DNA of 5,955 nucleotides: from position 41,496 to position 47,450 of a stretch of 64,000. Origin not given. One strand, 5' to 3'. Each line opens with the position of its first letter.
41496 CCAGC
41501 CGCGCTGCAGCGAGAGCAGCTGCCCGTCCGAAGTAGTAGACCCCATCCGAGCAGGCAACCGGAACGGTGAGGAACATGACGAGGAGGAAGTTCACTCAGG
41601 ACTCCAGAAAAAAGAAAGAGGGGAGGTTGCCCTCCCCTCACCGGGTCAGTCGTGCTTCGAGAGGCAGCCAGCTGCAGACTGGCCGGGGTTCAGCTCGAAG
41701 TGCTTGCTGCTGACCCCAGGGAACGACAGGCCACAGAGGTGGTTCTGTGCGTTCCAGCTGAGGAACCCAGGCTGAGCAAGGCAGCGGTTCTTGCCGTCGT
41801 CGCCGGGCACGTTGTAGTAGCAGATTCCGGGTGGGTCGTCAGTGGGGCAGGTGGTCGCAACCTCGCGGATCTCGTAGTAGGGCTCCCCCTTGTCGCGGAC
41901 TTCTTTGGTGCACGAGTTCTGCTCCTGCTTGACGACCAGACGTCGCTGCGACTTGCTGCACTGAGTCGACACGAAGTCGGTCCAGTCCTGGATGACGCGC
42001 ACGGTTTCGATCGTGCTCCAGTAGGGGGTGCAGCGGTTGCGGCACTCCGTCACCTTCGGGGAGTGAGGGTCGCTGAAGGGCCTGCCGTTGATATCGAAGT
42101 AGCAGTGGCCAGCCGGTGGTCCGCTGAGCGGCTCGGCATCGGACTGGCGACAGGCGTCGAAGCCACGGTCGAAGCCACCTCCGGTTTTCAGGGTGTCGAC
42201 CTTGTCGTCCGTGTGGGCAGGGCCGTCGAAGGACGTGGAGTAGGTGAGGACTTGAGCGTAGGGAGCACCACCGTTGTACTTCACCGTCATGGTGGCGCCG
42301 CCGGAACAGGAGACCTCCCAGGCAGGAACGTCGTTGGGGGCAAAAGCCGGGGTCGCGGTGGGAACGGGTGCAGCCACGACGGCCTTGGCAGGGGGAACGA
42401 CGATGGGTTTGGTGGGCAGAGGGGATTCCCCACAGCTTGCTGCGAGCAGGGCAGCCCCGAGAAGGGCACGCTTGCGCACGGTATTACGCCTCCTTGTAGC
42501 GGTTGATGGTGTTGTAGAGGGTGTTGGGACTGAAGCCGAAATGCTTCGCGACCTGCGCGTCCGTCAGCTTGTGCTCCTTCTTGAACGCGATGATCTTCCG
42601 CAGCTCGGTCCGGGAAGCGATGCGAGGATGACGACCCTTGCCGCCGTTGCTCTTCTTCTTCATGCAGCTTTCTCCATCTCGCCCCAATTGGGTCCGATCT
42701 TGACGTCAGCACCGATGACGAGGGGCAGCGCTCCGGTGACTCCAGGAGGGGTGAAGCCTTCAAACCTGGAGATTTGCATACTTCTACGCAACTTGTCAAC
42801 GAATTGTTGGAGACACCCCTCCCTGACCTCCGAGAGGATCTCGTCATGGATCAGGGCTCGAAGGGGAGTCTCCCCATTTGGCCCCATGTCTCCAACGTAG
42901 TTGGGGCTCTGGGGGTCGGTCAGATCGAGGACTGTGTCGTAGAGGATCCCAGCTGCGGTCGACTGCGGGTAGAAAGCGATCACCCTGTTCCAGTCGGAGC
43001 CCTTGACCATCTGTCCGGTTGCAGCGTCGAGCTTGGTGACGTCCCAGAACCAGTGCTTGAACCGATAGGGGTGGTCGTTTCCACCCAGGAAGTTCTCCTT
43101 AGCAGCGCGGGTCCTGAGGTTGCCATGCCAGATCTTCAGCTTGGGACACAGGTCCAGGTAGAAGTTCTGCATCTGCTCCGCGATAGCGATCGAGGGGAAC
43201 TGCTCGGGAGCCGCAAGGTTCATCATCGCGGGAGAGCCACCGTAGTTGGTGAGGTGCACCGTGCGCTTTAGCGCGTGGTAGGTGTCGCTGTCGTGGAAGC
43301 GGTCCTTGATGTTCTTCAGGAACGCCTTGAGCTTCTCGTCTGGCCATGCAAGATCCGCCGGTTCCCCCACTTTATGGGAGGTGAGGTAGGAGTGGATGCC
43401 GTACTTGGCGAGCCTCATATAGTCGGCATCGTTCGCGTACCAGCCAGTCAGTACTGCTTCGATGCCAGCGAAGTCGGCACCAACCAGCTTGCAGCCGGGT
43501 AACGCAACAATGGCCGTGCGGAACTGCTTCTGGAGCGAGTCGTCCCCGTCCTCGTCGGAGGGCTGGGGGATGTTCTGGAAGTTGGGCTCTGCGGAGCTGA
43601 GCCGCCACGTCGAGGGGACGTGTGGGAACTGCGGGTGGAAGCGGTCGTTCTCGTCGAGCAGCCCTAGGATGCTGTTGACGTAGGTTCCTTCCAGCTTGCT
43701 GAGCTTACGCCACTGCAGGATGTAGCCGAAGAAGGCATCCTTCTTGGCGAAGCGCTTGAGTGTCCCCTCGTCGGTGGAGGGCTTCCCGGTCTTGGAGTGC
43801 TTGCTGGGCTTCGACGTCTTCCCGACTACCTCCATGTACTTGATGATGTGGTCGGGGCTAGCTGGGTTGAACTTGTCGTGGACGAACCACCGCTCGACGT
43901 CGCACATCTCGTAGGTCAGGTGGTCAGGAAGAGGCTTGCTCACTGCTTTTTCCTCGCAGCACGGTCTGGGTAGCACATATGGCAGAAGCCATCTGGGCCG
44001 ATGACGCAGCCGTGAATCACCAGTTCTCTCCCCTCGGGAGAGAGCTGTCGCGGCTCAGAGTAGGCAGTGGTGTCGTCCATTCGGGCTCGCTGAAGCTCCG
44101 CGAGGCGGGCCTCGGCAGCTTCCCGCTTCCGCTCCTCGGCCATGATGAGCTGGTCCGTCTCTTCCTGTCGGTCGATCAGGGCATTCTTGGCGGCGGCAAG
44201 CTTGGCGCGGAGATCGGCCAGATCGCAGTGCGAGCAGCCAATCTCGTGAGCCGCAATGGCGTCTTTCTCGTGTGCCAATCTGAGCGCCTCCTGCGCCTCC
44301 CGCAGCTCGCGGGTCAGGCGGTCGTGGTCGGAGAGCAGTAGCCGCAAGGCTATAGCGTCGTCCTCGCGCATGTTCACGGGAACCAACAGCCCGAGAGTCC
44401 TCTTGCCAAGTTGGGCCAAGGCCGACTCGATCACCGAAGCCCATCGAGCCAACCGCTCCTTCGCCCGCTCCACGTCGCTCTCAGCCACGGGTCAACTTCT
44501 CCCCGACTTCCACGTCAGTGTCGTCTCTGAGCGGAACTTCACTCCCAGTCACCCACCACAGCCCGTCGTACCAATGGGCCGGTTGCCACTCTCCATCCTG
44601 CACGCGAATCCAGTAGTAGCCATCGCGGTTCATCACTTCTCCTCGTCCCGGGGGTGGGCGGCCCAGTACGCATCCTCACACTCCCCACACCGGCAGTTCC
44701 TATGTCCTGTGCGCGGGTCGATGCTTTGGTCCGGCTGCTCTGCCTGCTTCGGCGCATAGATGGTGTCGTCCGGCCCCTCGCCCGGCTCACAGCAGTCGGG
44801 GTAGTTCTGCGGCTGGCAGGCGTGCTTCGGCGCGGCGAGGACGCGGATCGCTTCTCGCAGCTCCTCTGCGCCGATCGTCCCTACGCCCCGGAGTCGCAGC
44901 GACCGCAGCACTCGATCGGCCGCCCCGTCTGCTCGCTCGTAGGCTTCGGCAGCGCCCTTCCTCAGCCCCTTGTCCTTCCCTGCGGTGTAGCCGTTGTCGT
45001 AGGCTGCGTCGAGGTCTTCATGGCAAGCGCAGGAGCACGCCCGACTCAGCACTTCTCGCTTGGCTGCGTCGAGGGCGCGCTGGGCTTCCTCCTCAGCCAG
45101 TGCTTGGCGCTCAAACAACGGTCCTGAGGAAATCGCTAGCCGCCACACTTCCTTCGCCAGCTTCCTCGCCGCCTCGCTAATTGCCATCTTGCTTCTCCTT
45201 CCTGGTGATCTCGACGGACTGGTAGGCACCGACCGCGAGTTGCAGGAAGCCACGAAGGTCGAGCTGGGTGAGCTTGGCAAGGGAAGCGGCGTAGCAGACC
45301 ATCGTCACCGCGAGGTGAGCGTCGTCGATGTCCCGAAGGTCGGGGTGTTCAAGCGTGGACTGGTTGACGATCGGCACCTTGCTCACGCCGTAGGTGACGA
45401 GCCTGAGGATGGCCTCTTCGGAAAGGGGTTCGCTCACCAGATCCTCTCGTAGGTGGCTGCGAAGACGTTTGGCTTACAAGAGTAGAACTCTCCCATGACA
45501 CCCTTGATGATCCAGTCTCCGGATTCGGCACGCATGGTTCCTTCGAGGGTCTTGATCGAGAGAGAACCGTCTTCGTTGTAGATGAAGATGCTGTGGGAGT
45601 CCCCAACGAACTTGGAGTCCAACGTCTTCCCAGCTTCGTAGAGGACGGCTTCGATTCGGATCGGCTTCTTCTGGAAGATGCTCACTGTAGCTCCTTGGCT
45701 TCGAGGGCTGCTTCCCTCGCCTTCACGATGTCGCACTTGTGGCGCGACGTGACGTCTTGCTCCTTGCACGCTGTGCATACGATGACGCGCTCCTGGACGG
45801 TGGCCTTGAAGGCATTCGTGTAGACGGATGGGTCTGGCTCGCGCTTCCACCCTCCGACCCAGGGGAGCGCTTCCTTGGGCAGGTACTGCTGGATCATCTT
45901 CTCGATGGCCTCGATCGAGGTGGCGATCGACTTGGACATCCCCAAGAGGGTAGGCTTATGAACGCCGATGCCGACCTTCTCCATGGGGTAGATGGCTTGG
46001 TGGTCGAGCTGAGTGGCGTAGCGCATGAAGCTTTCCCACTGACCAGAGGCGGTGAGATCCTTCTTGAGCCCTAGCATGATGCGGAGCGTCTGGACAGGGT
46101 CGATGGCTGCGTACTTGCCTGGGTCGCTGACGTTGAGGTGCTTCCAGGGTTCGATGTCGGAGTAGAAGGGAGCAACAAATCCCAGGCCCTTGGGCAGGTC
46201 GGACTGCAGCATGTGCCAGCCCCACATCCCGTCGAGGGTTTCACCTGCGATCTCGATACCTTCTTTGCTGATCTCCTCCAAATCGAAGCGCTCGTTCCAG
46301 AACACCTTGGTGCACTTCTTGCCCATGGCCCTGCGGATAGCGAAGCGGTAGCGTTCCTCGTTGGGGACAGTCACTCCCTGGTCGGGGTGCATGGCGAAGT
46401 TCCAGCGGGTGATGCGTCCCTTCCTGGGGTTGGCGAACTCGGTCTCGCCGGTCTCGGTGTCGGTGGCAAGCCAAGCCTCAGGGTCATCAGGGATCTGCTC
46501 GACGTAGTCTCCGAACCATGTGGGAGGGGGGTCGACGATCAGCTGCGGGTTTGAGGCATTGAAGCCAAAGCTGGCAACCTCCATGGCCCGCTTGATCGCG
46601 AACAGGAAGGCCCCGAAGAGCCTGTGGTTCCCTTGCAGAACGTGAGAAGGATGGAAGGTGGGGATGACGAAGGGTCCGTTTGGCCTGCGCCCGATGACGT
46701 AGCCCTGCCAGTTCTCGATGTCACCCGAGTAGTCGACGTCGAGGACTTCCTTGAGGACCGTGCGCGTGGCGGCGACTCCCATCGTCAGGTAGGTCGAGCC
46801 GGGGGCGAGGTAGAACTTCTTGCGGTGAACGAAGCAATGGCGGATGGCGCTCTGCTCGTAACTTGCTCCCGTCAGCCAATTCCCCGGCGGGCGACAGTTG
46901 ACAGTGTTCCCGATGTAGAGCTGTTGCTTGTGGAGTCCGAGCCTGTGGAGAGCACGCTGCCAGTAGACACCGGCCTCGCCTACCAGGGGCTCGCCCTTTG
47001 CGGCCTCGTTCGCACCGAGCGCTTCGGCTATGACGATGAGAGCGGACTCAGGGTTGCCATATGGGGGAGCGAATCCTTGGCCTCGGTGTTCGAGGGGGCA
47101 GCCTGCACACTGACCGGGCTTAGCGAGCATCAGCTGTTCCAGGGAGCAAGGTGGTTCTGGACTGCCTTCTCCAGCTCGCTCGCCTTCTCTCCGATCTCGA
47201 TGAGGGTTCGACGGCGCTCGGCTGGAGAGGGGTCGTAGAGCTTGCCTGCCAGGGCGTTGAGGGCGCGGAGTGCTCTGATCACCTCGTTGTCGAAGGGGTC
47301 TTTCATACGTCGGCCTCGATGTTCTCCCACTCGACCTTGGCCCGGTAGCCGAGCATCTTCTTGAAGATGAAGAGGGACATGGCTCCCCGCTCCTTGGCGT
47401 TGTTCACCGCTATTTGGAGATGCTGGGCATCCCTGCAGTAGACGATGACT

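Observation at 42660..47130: Family A DNA polymerase split into two genes with five coupled ORFs between the halves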

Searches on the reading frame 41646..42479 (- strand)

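Call 69: search_protein_families(library=pfam, proteins=[window:41646-42479:-], max_evalue=0.01)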
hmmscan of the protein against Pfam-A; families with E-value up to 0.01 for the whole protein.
window:41646-42479:- (277 aa): 1 family
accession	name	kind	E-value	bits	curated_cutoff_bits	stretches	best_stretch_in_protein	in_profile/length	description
PF01833.30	TIG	-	0.0053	17.2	20.9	0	115-162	6-54/84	IPT/TIG domain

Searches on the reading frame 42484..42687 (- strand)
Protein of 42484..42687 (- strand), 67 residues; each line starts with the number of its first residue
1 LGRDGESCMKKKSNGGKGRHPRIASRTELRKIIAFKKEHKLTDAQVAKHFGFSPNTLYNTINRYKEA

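Call 69: search_protein_families(library=pfam, proteins=[window:42484-42687:-], max_evalue=0.01)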
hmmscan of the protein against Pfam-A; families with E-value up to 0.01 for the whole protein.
window:42484-42687:- (67 aa): 2 families
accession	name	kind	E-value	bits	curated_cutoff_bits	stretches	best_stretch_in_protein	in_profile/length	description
PF13384.12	HTH_23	-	7.4e-07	29.2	24.6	1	28-66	4-43/50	Homeodomain-like domain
PF13518.12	HTH_28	-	0.001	19.6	25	1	31-66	4-38/52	Helix-turn-helix domain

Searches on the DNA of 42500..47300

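Call 62: search_rna_families(source=window, start=42500, end=47300, threshold=evalue, max_evalue=1)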
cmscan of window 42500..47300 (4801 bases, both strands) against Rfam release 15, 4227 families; matches with E-value up to 1: 1.
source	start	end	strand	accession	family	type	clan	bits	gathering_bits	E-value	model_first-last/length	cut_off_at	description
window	42734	42832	+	RF03779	mir-1805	Gene; miRNA;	-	20.7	64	0.71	1-84/84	no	mir-1805 microRNA precursor family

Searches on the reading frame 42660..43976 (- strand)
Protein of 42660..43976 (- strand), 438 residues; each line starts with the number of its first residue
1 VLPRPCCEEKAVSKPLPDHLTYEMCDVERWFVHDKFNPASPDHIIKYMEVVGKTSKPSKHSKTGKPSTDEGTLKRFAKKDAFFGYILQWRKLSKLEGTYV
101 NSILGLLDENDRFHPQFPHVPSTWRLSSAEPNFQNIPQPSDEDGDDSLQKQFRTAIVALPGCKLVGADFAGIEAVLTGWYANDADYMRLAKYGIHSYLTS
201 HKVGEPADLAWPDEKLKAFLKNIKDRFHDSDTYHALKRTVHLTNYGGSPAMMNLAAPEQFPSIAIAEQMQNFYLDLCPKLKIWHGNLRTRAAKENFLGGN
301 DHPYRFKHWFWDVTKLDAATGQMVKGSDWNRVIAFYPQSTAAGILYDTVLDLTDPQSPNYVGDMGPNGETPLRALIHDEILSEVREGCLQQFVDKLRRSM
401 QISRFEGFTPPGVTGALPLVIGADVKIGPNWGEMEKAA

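Call 3: search_protein_families(library=pfam, proteins=[window:42660-43976:-], max_evalue=0.1)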
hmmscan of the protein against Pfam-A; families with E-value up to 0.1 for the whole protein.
window:42660-43976:- (438 aa): 1 family
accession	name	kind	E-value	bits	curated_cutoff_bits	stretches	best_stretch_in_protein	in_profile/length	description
PF00476.26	DNA_pol_A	-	1.2e-28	100.6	34.3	1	33-433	27-381/381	DNA polymerase family A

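Call 7: search_dna_similar(query=window:42660-43976:-, collection=phages, mode=protein, max_rows=30)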
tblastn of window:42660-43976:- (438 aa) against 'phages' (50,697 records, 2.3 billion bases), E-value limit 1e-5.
Records with a match: 704; places in all: 704; records where one place covers at least 80% of the query: 536.
Best place of each record, by identity: <60% 704.
By first word of the organism name: Salmonella 267; Escherichia 130; Vibrio 92; Bacteriophage 35; Microbacterium 22; Synechococcus 15; Listeria 14; Phage 12; Thermus 12; Arthrobacter 10; and 31 more.
By host as written in the record: - 99; Escherichia coli 43; Salmonella enterica subsp. enterica serovar Enteritidis PT1 39; Vibrio harveyi BAA-1116 36; Salmonella sp. 25; Salmonella enterica 22; Salmonella enterica subsp. enterica serovar Enteritidis 21; Escherichia coli K-12 17; and 179 more.
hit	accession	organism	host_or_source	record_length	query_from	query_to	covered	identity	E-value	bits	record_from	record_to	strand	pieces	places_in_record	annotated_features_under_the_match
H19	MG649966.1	Vibrio phage Ceto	Vibrio harveyi BAA-1116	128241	21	437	95%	24.4%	5e-9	65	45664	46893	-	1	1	DNA polymerase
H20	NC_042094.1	Vibrio phage Ceto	Vibrio harveyi BAA-1116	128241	21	437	95%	24.4%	5e-9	65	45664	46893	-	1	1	DNA polymerase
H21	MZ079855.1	Klebsiella phage vB_Kpn_3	MDR-Klebsiella pneumoniae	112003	33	436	92%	25.0%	5e-10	68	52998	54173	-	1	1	DNA polymerase 1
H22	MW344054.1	Vibrio phage Gary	Vibrio harveyi BAA-1116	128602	35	437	92%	24.9%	2e-9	66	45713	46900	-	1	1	DNA polymerase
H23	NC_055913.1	Vibrio phage Gary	Vibrio harveyi BAA-1116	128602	35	437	92%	24.9%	2e-9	66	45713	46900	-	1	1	DNA polymerase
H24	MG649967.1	Vibrio phage Thalassa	Vibrio harveyi BAA-1116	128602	35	437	92%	24.9%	3e-9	66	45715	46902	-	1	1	DNA polymerase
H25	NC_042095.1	Vibrio phage Thalassa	Vibrio harveyi BAA-1116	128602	35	437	92%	24.9%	3e-9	66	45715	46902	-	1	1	DNA polymerase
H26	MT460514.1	Vibrio phage AG74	Vibrio harveyi BAA-1116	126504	35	437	92%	24.9%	3e-9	66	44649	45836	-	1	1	DNA polymerase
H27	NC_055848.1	Vibrio phage AG74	Vibrio harveyi BAA-1116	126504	35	437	92%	24.9%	3e-9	66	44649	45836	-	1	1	DNA polymerase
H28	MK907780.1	Vibrio phage Pontus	Vibrio harveyi BAA-1116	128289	35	437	92%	24.9%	3e-9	66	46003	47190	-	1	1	DNA polymerase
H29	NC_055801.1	Vibrio phage Pontus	Vibrio harveyi BAA-1116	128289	35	437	92%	24.9%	3e-9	66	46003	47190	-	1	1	DNA polymerase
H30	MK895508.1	Vibrio phage Brizo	Vibrio campbellii ATCC BAA-1116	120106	35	437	92%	24.9%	3e-9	66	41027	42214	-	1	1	41: DNA polymerase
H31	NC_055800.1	Vibrio phage Brizo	Vibrio campbellii ATCC BAA-1116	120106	35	437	92%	24.9%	3e-9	66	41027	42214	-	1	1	41: DNA polymerase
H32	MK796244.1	Vibrio phage Achelous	Vibrio campbellii BB120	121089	35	437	92%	24.9%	3e-9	66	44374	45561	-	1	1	DNA polymerase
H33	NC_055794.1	Vibrio phage Achelous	Vibrio campbellii BB120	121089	35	437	92%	24.9%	3e-9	66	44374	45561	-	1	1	DNA polymerase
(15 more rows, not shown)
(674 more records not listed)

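Call 23: search_solved_structures(query=window:42660-43943:-, max_evalue=0.001, show_alignments=3)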
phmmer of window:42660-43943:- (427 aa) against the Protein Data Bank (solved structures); distinct sequences matched with E-value up to 0.001: 60.
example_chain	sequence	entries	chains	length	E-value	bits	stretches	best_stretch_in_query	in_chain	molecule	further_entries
5w6k_A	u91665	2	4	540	1.2e-13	54.1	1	46-201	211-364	DNA polymerase I, thermostable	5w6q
4xiu_A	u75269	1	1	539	4.3e-13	52.3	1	46-201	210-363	DNA polymerase I, thermostable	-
2ktq_A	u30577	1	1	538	4.3e-13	52.3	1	46-201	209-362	PROTEIN (LARGE FRAGMENT OF DNA POLYMERASE I)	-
5o7t_A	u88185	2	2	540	4.4e-13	52.3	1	46-201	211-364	DNA polymerase I, thermostable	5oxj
4ktq_A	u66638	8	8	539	4.4e-13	52.3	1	46-201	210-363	PROTEIN (LARGE FRAGMENT OF DNA POLYMERASE I) | DNA polymerase I, thermostable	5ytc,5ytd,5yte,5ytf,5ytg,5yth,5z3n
1qtm_A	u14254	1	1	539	4.4e-13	52.3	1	46-201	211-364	DNA POLYMERASE I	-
1jxe_A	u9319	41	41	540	4.4e-13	52.3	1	46-201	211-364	TAQ DNA POLYMERASE I | PROTEIN (LARGE FRAGMENT OF DNA POLYMERASE I) | DNA polymerase I, thermostable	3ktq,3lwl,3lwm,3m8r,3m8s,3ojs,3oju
1qss_A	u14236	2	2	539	4.4e-13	52.3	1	46-201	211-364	DNA POLYMERASE I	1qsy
6fbc_A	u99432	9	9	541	4.4e-13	52.3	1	46-201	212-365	DNA polymerase I, thermostable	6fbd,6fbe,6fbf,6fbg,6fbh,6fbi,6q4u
1ktq_A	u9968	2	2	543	4.4e-13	52.3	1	46-201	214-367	DNA POLYMERASE I | PROTEIN (DNA POLYMERASE I)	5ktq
4n56_A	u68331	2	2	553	4.6e-13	52.2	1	46-201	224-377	DNA polymerase I, thermostable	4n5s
1bgx_T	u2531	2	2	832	9.2e-13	51.2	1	46-201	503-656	TAQ DNA POLYMERASE | PROTEIN (TAQ POLYMERASE)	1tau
4bwj_A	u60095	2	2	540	1.9e-12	50.1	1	46-199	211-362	DNA POLYMERASE I, THERMOSTABLE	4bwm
3po4_A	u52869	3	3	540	4e-12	49.1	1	46-201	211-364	DNA polymerase I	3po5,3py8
8oo6_A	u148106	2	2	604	9e-11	44.7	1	23-196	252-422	DNA polymerase I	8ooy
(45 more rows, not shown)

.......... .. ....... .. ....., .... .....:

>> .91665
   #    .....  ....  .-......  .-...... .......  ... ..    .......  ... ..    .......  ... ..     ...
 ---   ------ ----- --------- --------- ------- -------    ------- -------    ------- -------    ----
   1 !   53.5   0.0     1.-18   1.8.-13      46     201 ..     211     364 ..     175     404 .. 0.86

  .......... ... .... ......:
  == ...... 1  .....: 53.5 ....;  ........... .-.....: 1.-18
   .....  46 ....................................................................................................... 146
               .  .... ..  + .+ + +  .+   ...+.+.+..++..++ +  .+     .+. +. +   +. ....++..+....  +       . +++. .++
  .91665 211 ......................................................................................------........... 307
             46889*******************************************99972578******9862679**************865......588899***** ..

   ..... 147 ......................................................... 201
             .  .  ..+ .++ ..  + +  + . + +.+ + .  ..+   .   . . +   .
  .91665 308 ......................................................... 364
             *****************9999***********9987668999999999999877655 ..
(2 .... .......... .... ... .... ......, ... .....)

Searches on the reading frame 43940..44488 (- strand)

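Call 3: search_protein_families(library=pfam, proteins=[window:43940-44488:-], max_evalue=0.1)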
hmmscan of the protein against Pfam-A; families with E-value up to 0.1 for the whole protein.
window:43940-44488:- (182 aa): 0 families

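Call 27: search_protein_families(library=phrogs, proteins=[window:43940-44488:-], max_evalue=0.1)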
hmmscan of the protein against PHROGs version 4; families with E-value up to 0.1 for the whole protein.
window:43940-44488:- (182 aa): 1 family
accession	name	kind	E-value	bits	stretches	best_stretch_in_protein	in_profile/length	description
phrog_1244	-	unknown function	0.033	14.6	1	61-140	11-88/157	-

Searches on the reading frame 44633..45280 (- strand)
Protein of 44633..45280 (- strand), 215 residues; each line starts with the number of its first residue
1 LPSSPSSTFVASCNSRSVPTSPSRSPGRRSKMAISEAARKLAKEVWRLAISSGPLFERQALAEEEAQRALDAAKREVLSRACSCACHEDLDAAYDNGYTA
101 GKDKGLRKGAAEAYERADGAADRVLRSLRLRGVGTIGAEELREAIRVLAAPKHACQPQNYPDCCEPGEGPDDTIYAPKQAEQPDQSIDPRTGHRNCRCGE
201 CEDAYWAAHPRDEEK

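Call 3: search_protein_families(library=pfam, proteins=[window:44633-45280:-], max_evalue=0.1)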
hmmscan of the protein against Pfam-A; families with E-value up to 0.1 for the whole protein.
window:44633-45280:- (215 aa): 0 families

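Call 27: search_protein_families(library=phrogs, proteins=[window:44633-45190:-], max_evalue=0.1)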
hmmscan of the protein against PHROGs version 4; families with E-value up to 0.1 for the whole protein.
window:44633-45190:- (185 aa): 1 family
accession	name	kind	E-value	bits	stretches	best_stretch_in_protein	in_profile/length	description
phrog_4785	-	unknown function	0.0071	17.8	1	31-88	34-91/94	-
